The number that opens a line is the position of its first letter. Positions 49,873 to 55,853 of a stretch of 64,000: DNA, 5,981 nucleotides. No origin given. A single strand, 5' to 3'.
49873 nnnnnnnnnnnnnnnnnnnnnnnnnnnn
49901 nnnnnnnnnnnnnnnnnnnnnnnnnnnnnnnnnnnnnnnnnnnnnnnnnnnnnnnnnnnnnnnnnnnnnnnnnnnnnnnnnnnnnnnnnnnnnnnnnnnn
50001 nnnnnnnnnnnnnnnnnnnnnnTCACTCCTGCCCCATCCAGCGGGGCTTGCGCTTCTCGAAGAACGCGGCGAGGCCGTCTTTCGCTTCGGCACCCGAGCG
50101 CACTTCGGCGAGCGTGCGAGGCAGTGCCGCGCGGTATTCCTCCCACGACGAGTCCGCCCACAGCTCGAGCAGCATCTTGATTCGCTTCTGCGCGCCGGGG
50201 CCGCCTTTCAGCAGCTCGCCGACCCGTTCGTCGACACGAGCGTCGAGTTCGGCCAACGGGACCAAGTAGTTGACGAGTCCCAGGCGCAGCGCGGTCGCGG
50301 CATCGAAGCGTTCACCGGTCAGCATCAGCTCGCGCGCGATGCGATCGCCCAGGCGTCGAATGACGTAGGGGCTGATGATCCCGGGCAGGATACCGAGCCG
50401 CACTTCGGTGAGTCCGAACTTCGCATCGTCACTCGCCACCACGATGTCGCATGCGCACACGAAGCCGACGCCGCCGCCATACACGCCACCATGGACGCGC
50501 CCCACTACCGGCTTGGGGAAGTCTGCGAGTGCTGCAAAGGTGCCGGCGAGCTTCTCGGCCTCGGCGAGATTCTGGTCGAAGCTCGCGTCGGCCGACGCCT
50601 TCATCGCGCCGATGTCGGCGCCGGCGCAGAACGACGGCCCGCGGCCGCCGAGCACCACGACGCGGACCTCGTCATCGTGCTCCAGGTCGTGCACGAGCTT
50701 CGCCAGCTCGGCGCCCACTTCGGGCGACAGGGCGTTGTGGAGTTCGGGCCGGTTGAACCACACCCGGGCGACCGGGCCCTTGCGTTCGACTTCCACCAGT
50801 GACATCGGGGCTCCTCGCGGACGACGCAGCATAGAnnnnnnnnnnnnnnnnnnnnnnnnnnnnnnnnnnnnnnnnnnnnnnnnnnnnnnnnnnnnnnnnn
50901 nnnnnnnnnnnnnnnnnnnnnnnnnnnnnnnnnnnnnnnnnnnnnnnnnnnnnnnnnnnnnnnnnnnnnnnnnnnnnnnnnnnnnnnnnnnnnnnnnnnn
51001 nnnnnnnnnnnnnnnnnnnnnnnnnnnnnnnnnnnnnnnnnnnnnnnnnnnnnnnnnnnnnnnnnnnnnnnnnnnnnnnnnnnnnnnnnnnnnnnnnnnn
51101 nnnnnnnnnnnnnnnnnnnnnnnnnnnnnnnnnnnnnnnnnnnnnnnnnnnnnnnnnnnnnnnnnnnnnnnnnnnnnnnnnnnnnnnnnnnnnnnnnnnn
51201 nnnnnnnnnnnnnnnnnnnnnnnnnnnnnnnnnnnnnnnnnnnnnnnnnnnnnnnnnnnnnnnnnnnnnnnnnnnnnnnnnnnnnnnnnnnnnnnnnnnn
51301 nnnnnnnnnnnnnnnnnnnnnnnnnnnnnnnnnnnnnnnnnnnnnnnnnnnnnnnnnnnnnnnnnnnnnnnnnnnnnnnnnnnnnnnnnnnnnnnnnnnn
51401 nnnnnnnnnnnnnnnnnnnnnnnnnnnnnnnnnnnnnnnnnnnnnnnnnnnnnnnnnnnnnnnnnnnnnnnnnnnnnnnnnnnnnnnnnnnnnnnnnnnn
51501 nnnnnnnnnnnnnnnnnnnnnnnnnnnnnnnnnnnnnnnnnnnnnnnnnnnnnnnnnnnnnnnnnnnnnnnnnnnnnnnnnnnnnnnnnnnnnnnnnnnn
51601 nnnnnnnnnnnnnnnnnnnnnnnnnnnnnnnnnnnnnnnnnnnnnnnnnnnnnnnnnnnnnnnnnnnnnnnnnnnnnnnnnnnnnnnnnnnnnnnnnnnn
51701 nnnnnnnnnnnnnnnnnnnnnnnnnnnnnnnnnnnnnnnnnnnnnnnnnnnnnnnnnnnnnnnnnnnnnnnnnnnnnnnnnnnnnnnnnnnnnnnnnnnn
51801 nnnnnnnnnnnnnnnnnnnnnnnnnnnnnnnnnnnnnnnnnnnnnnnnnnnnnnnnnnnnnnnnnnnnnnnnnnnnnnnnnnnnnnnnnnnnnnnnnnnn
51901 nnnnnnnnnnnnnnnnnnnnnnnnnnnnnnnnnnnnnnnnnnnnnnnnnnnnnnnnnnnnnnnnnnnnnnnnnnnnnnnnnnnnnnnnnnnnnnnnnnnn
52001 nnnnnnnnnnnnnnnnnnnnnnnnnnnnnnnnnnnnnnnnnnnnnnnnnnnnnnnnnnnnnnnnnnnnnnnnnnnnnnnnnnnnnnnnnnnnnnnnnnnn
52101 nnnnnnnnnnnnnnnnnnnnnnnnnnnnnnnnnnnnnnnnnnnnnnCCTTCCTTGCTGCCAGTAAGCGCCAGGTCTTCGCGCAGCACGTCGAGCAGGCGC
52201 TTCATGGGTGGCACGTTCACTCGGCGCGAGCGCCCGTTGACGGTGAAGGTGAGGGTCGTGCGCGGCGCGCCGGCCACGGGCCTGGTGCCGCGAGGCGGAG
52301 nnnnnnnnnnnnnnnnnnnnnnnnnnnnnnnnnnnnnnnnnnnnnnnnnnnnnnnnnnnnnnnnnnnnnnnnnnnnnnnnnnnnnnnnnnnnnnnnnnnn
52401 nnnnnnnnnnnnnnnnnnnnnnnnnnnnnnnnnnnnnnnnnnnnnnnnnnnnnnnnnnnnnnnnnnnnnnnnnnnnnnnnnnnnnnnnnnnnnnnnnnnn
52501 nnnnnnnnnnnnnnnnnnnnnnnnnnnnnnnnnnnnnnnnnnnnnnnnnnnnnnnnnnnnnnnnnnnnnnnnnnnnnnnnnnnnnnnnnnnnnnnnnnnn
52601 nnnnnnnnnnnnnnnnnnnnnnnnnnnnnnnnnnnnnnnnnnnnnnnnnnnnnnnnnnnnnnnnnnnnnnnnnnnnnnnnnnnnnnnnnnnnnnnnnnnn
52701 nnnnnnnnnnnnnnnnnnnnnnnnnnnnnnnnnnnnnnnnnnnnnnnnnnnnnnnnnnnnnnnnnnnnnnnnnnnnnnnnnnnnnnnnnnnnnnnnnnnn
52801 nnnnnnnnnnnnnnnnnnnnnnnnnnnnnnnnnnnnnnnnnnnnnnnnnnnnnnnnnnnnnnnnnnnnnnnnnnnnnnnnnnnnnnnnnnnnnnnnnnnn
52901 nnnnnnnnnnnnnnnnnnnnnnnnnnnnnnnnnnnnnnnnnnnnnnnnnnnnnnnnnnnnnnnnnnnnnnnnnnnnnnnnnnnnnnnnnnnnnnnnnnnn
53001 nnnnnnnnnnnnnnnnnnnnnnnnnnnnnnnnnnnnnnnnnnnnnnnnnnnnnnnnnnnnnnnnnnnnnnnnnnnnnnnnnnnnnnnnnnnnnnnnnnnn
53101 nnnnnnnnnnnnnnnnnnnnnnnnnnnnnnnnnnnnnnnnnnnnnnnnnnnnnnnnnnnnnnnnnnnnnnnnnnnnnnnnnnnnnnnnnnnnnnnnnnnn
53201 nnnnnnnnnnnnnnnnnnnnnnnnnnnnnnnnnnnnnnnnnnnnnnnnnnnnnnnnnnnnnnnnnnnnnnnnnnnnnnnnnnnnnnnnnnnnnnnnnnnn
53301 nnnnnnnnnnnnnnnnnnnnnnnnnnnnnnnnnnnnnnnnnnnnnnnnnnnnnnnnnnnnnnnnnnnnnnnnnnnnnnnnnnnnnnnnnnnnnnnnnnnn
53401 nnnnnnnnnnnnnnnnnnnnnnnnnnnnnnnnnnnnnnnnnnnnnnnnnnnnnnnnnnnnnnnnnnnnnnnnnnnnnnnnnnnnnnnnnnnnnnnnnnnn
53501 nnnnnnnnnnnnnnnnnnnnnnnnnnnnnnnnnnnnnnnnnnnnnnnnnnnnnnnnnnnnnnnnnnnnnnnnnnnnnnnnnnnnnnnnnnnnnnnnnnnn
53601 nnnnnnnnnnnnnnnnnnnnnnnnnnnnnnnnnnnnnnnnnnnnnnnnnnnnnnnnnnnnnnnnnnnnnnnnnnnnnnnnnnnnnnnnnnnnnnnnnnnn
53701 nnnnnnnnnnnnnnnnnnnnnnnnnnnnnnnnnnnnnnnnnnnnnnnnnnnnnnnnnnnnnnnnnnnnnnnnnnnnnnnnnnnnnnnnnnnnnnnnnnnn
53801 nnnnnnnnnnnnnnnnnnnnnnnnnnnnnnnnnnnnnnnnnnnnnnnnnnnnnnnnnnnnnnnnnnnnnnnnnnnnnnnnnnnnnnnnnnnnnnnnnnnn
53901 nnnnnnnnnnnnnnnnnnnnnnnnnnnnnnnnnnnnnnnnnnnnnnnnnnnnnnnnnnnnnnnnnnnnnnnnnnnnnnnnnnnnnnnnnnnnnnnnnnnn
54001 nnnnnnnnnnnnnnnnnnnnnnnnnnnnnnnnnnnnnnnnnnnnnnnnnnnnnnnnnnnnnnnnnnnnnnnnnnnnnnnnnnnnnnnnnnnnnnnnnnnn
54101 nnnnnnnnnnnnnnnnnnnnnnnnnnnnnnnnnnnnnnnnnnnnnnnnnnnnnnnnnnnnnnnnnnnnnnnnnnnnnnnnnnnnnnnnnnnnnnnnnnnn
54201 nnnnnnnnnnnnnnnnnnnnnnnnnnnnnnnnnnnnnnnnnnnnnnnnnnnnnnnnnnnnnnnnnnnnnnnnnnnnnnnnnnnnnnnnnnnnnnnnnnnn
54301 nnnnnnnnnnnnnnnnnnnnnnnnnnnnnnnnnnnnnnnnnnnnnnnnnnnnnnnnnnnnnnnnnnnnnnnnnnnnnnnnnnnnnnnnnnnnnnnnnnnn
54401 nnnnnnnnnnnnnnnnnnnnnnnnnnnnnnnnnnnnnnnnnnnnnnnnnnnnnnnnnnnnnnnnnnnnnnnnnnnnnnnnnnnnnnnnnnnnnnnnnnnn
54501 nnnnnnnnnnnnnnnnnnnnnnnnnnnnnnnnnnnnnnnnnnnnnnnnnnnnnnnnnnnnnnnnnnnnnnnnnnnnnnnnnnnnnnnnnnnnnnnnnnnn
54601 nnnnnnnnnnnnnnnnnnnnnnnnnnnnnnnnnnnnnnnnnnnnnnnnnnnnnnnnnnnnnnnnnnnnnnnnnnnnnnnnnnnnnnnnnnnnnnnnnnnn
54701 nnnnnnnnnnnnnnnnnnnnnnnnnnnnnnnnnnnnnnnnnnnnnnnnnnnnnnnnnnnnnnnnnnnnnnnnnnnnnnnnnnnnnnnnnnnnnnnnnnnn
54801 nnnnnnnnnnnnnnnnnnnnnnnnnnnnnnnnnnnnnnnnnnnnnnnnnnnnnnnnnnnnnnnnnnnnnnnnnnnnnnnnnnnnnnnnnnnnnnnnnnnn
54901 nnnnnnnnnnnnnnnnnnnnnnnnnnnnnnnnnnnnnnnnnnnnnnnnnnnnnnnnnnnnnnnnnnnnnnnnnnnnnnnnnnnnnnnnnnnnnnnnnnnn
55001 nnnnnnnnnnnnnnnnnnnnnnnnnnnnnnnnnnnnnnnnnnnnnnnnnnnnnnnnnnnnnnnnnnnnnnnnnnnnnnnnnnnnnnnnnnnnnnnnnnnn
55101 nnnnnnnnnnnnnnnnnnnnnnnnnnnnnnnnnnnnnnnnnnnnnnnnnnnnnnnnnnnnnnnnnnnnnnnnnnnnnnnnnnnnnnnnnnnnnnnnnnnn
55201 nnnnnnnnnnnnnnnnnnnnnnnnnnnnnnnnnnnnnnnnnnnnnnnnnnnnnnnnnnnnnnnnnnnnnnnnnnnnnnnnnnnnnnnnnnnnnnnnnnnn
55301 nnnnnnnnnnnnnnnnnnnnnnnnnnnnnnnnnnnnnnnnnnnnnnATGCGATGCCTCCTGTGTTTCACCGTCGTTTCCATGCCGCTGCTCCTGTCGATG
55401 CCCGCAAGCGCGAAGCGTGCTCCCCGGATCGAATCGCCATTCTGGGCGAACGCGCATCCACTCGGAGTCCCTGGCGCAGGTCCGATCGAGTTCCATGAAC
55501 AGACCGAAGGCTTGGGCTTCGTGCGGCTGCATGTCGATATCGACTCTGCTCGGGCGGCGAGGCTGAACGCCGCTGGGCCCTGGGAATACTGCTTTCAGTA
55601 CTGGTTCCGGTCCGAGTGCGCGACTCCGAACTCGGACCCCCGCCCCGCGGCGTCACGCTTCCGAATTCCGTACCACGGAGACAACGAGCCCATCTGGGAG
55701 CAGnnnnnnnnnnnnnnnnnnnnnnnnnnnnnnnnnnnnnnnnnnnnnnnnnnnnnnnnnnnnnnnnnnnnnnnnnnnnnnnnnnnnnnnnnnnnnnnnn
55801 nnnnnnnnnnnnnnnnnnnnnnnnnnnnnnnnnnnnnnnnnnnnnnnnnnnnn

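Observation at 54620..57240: Lower-GC island with an orphan 627-aa secreted protein and a decayed hydrolase fragment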

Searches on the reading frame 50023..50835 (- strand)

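Call 62: search_protein_families(library=pfam, proteins=[window:50023-50835:-], max_evalue=0.001)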
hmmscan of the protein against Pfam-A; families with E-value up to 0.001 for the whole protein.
window:50023-50835:- (270 aa): 2 families
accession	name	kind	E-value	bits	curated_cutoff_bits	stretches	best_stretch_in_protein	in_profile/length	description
PF00378.25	ECH_1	-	3.2e-54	184.3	27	1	18-268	2-250/251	Enoyl-CoA hydratase/isomerase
PF16113.10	ECH_2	-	2.4e-32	113.2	27.2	1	24-223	3-199/335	Enoyl-CoA hydratase/isomerase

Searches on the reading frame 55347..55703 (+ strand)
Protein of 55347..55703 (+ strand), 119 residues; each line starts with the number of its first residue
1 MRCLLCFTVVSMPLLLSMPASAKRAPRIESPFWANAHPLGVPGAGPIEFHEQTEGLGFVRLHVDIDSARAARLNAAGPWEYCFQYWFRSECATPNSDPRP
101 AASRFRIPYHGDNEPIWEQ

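Call 13: search_protein_families(library=pfam, proteins=[window:55347-55703:+], max_evalue=10)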
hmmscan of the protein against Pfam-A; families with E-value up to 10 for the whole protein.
window:55347-55703:+ (119 aa): 0 families
